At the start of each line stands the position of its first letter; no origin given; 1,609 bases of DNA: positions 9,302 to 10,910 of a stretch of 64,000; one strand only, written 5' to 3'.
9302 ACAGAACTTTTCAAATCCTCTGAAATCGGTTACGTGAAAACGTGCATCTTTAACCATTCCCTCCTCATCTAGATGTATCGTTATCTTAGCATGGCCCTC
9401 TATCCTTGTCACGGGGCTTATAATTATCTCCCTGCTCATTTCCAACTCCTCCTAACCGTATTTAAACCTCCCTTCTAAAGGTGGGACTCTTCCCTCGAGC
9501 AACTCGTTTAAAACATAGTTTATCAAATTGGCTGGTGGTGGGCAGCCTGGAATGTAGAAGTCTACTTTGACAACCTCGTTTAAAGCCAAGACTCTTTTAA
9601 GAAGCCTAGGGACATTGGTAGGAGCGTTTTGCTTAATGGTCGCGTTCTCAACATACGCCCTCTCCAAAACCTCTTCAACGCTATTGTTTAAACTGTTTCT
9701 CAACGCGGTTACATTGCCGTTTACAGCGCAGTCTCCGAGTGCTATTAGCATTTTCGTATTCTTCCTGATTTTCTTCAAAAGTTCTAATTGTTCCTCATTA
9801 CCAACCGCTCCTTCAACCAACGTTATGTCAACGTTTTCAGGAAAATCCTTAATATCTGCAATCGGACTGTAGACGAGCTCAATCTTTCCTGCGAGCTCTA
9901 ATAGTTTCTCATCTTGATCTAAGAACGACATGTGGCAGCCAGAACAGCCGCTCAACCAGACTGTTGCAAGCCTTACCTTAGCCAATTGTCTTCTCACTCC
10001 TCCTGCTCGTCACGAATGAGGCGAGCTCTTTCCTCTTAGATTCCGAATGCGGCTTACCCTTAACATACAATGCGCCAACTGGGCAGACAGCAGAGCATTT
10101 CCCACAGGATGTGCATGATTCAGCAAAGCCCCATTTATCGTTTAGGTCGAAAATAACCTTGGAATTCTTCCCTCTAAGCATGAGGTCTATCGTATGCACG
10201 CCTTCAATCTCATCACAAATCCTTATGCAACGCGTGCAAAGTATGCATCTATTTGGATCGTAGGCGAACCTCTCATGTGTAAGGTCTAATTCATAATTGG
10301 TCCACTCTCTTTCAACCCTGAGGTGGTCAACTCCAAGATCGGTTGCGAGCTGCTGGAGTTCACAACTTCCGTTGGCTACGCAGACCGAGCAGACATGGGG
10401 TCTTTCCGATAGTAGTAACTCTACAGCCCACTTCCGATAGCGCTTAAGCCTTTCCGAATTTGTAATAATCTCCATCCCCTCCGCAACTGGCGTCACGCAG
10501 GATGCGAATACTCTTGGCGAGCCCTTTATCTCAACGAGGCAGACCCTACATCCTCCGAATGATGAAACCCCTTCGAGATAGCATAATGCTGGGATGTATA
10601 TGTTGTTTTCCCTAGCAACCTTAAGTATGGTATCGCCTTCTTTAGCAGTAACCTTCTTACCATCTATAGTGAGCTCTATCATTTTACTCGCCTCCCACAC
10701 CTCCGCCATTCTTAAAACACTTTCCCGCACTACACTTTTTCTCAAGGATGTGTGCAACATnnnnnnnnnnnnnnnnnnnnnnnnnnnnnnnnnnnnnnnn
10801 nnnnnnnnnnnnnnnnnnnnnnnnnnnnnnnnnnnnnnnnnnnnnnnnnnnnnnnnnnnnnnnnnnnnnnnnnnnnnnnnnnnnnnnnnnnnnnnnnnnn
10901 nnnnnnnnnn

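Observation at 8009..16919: Two cytoplasmic [NiFe]-hydrogenase operons arranged head-to-head: hoxEFUYH-type (NuoEFG diaphorase-linked) and hydBGDA sulfhydrogenase-type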

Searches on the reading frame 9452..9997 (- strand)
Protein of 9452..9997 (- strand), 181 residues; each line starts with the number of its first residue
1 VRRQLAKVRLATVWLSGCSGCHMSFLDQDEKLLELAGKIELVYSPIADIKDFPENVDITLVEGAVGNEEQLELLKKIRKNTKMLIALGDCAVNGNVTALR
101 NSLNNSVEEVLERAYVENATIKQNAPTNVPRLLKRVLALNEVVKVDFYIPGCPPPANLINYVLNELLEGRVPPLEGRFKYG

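Call 3: search_protein_families(library=pfam, proteins=[window:9452-9997:-])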
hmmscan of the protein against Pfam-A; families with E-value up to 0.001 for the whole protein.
window:9452-9997:- (181 aa): 1 family
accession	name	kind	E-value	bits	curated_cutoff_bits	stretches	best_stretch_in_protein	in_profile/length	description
PF01058.29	Oxidored_q6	-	3.2e-30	104.9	27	1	18-165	1-127/128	NADH ubiquinone oxidoreductase, 20 Kd subunit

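Call 4: search_protein_families(library=ncbifam, proteins=[window:9452-9997:-])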
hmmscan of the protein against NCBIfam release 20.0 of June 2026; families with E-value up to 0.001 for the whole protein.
window:9452-9997:- (181 aa): 12 families
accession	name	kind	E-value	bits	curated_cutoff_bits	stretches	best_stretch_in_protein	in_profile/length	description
NF045875.1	F420_non_VhuG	exception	6.1e-41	140.5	450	1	7-174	4-171/286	F420-non-reducing hydrogenase subunit VhuG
TIGR03294.1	FrhG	equivalog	2.1e-25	89.8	245.5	2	7-100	1-97/228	coenzyme F420 hydrogenase subunit gamma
NF040836.1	sulfhyd_HydD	equivalog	5.8e-22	78.1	500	1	6-172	4-159/261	NADPH-dependent hydrogenase/sulfhydrogenase 1 subunit delta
NF040831.1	sulfhyd_ShyD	equivalog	2.7e-19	69.7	460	1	9-171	2-152/240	NAD(P)-dependent hydrogenase/sulfhydrogenase 2 subunit delta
TIGR01957.1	nuoB_fam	subfamily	1.4e-07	31.5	142.7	1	136-164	108-136/145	NADH-quinone oxidoreductase subunit B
NF005012.1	PRK06411.1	subfamily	5.7e-07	29.2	116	1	136-166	124-154/166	NADH-quinone oxidoreductase subunit NuoB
NF011391.0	PRK14816.1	equivalog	3.7e-06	26.7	283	0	136-163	143-170/196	NADH-quinone oxidoreductase subunit B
NF011393.0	PRK14818.1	equivalog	0.00017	21.2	255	0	139-158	124-144/173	NADH dehydrogenase subunit B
NF011392.0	PRK14817.1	equivalog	0.00037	20.2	271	0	137-157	127-147/182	NADH-quinone oxidoreductase subunit B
TIGR00391.1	hydA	subfamily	0.00041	19.6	179.5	0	67-111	136-182/365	hydrogenase small subunit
NF011395.0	PRK14820.1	equivalog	0.00043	20.1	263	0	139-159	126-147/180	NADH-quinone oxidoreductase subunit B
NF011390.0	PRK14815.1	equivalog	0.00068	19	281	0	138-159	125-147/183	NADH dehydrogenase subunit B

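Call 13: search_solved_structures(query=window:9452-9997:-, max_evalue=0.00001)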
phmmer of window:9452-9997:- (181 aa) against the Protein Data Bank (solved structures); distinct sequences matched with E-value up to 0.00001: 13.
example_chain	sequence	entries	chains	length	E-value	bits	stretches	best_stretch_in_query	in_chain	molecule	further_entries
7t2r_E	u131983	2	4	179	1.9e-48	168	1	5-175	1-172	NiFe hydrogenase small subunit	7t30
5odc_E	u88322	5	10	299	9.6e-43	149.4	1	8-175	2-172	Methyl-viologen reducing hydrogenase subunit G | Methyl-viologen reducing hydrogenase, subunit G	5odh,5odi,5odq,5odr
5xf9_C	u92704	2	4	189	7.2e-35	123.8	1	7-173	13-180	NAD-reducing hydrogenase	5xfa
9sw2_E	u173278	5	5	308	2.1e-32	115.7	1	6-170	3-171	F420-non-reducing hydrogenase subunit G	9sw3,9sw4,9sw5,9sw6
9sfi_I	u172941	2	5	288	4e-32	114.8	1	7-175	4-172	F420-non-reducing hydrogenase small subunit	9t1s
9nez_A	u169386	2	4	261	2.8e-19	73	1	6-172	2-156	Sulfhydrogenase 1 subunit delta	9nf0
9e15_A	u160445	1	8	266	2.9e-19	73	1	6-172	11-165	Sulfhydrogenase 1 subunit delta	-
9e1j_A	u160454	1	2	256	4.5e-19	72.3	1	7-172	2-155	Sulfhydrogenase 1 subunit delta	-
6qgr_G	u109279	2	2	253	6.3e-19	71.9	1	7-100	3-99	Coenzyme F420 hydrogenase subunit gamma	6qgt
6qii_G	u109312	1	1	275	7.1e-19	71.7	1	6-100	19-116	Coenzyme F420 hydrogenase subunit gamma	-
9r51_C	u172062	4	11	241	2.5e-15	60.2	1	8-99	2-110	F420-reducing [NiFe]-hydrogenase from Methanothermococcus thermolithotrophicus subunit gam | F420-reducing [NiFe]-hydrogenase from Methanothermococcus thermolit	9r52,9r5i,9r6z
3zfs_B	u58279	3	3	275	2.3e-13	53.8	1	4-98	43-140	F420-REDUCING HYDROGENASE, SUBUNIT GAMMA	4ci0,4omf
6cfw_J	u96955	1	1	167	1.4e-06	31.6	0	139-177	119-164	Probable membrane-bound hydrogenase subunit mbhJ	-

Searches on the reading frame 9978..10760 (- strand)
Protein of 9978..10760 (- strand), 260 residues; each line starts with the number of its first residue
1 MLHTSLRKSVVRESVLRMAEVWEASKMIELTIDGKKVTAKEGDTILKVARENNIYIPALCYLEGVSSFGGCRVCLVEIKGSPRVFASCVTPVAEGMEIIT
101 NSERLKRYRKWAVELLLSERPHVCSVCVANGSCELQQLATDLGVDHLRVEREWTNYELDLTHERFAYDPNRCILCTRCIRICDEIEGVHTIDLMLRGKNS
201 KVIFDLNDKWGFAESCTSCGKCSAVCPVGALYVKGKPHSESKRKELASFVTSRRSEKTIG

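Call 3: search_protein_families(library=pfam, proteins=[window:9978-10760:-])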
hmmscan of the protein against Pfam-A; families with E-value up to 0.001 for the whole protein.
window:9978-10760:- (260 aa): 16 families
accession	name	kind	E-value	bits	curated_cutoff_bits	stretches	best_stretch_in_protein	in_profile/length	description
PF13510.11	Fer2_4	-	2.3e-24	85.7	22.8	1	26-102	2-81/82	2Fe-2S iron-sulfur cluster binding domain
PF10588.14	NADH-G_4Fe-4S_3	-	1.2e-14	54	27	1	109-147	1-39/40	NADH-ubiquinone oxidoreductase-G iron-sulfur binding region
PF22117.2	Fer4_Nqo3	-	1.1e-09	38.8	27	1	168-231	7-66/67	NADH-quinone oxidoreductase subunit 3, ferredoxin-like domain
PF12838.12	Fer4_7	-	7.8e-09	36.3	27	2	171-230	1-52/52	4Fe-4S dicluster domain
PF00111.32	Fer2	-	1.2e-08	35.2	21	1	31-90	2-74/77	2Fe-2S iron-sulfur cluster binding domain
PF12837.12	Fer4_6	-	2.5e-07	30.7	25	2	213-231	6-24/24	4Fe-4S binding domain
PF00037.32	Fer4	-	1.2e-06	28.6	21.1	1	214-232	6-24/24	4Fe-4S binding domain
PF13237.11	Fer4_10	-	2.7e-06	27.6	25.5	1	167-227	4-53/53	4Fe-4S dicluster domain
PF14697.11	Fer4_21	-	2.8e-06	27.8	35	1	168-229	4-55/59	4Fe-4S dicluster domain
PF13187.11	Fer4_9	-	5.6e-06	26.7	27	1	171-230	1-51/52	4Fe-4S dicluster domain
PF13183.11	Fer4_8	-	1e-05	26.4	27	1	170-229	3-67/68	4Fe-4S dicluster domain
PF13534.11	Fer4_17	-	5.9e-05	24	22.2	1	171-229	1-59/61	4Fe-4S dicluster domain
PF25160.1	LdpA_Fe-S-bd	-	0.00036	20.7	27.6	0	213-230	25-42/49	LdpA Fe-S cluster-binding domain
PF13484.11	Fer4_16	-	0.00039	21.6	30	1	216-243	2-28/66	4Fe-4S double cluster binding domain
PF17179.9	Fer4_22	-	0.00046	21.4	27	0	216-228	2-14/95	4Fe-4S dicluster domain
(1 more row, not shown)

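Call 4: search_protein_families(library=ncbifam, proteins=[window:9978-10760:-])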
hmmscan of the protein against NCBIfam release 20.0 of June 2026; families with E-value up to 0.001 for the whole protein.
window:9978-10760:- (260 aa): 38 families (the best 25 are shown)
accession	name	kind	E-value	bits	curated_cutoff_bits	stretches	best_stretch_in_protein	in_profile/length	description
NF005745.0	PRK07569.1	equivalog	2.8e-100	334.6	333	1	27-257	3-234/238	bidirectional hydrogenase complex protein HoxU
NF040763.1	FeFe_hydrog_A6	exception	6.8e-63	212.9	765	1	28-234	1-208/571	NADH-dependent [FeFe] hydrogenase, group A6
TIGR01973.1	NuoG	equivalog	1.1e-47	163.2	470.05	1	30-244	1-209/606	NADH-quinone oxidoreductase subunit NuoG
NF006305.0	PRK08493.1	equivalog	3.2e-46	157.8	591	1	27-233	1-223/819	NADH-quinone oxidoreductase subunit G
NF040762.1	Hydr_FeFe_Clost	exception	4.5e-40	137.8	900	1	29-240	2-211/572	ferredoxin hydrogenase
NF005895.0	PRK07860.1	equivalog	1.8e-35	122.2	802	1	20-231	10-220/811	NADH-quinone oxidoreductase subunit G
NF009454.0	PRK12814.1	equivalog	3.1e-27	95.2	916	1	26-124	2-100/657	putative NADPH-dependent glutamate synthase small subunit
TIGR02512.1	FeFe_hydrog_A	subfamily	4.7e-13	48.7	405.95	1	167-235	4-71/375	[FeFe] hydrogenase, group A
TIGR02494.1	PFLE_PFLC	subfamily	3.1e-07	30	174.35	1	157-239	35-105/293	glycyl-radical enzyme activating protein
NF045874.1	Vhu_polyferre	exception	6.8e-07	28.3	600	1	162-235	79-149/381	F420-non-reducing hydrogenase associated-polyferredoxin VhuB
NF042909.1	FMH_DH_FwdF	exception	1.1e-06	28.1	375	1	123-243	59-167/336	tungsten-dependent formylmethanofuran dehydrogenase subunit FwdF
NF038196.1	ferrodoxin_EFR1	subfamily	4.3e-06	26.9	75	1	206-238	176-209/242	EFR1 family ferrodoxin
TIGR01971.1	NuoI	subfamily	1.4e-05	24.6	113.05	1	168-245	40-113/121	NADH-quinone oxidoreductase, chain I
TIGR01944.1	rnfB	subfamily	1.6e-05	24.6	68.7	1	126-248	72-177/190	RnfABCDGE type electron transport complex subunit B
NF041891.1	hdrA_Methbact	equivalog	3.1e-05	22.4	1300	1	147-236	215-307/762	ferredoxin:CoB-CoM heterodisulfide reductase subunit HdrA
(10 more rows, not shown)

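Call 11: search_solved_structures(query=window:9978-10682:-, max_evalue=1e-10)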
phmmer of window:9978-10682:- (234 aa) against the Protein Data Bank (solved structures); distinct sequences matched with E-value up to 1e-10: 71 (the best 60 are shown).
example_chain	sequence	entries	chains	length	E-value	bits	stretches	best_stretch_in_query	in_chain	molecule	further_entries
7t2r_A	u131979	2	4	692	6.5e-61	208.7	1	2-210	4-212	NiFe hydrogenase subunit A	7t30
7q4v_A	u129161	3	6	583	3.9e-47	163.6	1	4-208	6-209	Iron hydrogenase HydA1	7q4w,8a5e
8a6t_A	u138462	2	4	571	7.4e-43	149.6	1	1-208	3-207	Electron bifurcating hydrogenase subunit HydA1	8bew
6tg9_A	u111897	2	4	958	2.7e-42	147.7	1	2-209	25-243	Formate dehydrogenase subunit alpha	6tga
9wxb_B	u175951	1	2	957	2.9e-41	144.4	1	2-209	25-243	Formate dehydrogenase alpha subunit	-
7p5h_A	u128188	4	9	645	2.4e-36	128.3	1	4-209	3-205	Fe-hydrogenase, subunit alpha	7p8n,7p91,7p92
9w2u_G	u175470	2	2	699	4.7e-35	124.1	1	1-213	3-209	NADH-ubiquinone oxidoreductase 75 kDa subunit, mitochondrial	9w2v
5lnk_3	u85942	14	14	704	4.7e-35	124.1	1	1-213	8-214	Mitochondrial complex I, 75 kDa subunit | NADH:ubiquinone oxidoreductase core subunit S1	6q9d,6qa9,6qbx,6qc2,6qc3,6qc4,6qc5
5o31_G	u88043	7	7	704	4.7e-35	124.1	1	1-213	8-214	NADH-ubiquinone oxidoreductase 75 kDa subunit, mitochondrial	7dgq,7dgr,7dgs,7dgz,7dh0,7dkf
6zk9_3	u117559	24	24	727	5e-35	124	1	1-213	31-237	NADH:ubiquinone oxidoreductase core subunit S1 | NADH-ubiquinone oxidoreductase 75 kDa subunit, mitochondrial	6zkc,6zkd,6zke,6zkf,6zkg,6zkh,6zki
7qsd_G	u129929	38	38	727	5.1e-35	124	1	1-213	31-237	NADH-ubiquinone oxidoreductase 75 kDa subunit, mitochondrial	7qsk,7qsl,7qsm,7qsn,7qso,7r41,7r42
7zd6_3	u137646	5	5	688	5.1e-35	124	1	1-213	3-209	NADH-ubiquinone oxidoreductase 75 kDa subunit, mitochondrial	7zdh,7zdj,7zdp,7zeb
8zo8_S1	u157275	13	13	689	6.4e-35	123.6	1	1-213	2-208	NADH-ubiquinone oxidoreductase 75 kDa subunit, mitochondrial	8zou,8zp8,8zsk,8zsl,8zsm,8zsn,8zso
9bov_A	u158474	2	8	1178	6.4e-35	123.6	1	2-99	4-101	Molybdopterin oxidoreductase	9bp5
7v2c_M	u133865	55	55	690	6.4e-35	123.6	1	1-213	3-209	NADH-ubiquinone oxidoreductase 75 kDa subunit, mitochondrial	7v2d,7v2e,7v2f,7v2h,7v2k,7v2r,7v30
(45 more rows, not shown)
